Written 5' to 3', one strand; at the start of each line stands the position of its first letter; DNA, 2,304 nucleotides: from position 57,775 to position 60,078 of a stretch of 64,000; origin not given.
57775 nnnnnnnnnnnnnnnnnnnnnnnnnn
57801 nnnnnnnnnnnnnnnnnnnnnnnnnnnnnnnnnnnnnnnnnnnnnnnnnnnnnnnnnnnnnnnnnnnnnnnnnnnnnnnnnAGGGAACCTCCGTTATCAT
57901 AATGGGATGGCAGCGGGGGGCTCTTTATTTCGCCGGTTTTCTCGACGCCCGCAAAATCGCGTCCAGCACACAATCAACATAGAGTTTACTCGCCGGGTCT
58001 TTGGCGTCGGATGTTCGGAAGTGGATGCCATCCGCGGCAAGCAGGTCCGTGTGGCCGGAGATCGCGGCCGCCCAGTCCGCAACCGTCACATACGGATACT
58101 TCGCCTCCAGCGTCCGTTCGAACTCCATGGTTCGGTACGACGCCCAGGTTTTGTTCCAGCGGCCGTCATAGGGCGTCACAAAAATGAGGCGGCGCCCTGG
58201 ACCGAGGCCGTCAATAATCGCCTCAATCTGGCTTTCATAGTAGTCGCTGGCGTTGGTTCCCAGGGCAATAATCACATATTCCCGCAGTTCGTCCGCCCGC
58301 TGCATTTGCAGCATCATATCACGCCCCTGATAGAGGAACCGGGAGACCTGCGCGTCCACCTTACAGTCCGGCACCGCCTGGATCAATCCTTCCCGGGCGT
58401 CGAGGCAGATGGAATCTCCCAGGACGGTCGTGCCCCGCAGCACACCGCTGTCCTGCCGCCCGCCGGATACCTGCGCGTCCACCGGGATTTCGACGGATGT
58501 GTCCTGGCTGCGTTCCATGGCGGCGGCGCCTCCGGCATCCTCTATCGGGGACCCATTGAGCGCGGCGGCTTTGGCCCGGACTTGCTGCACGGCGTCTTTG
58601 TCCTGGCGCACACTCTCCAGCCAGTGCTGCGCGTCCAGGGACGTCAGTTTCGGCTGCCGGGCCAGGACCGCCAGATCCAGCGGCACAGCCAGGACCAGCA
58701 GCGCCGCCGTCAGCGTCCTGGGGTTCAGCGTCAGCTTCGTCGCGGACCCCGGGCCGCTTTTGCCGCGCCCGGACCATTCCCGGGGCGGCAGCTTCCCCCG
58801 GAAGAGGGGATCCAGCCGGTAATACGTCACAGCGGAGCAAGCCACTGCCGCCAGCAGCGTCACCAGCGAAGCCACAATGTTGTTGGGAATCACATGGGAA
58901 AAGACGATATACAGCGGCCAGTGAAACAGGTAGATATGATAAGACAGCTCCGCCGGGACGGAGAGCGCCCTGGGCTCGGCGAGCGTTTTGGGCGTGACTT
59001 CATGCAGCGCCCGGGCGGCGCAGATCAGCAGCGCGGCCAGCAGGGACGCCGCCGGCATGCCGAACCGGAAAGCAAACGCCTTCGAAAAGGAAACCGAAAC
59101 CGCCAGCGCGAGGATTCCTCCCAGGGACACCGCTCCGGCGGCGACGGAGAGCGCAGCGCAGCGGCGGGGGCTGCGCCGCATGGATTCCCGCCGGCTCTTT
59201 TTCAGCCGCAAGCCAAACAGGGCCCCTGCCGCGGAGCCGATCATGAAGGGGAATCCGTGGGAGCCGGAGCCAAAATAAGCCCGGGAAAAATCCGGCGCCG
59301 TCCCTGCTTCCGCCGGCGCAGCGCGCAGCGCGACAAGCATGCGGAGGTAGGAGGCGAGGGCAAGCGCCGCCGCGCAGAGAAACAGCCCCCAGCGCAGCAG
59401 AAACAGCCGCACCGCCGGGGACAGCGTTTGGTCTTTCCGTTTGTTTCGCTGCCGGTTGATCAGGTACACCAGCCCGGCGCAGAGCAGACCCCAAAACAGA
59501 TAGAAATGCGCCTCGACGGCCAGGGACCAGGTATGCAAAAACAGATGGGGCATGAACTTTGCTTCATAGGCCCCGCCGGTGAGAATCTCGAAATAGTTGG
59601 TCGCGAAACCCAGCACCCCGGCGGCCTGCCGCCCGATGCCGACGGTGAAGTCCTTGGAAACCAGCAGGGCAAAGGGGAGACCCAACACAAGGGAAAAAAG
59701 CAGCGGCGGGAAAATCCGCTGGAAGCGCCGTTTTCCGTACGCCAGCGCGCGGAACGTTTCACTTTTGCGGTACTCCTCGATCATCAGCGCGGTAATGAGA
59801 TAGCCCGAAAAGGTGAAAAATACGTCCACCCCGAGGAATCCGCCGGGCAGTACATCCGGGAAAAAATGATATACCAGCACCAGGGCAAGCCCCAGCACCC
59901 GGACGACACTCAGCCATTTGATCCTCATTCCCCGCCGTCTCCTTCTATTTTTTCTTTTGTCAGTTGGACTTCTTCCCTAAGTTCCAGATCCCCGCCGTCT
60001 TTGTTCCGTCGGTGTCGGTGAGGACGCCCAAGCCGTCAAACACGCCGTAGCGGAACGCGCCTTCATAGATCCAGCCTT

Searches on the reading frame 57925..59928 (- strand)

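Call 78: search_protein_families(library=pfam, proteins=[window:57925-59928:-], max_evalue=0.00001)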
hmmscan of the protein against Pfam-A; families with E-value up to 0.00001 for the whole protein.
window:57925-59928:- (667 aa): 1 family
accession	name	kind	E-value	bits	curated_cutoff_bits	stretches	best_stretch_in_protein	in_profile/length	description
PF01757.29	Acyl_transf_3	-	1.7e-21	77.1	31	1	3-369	1-325/326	Acyltransferase domain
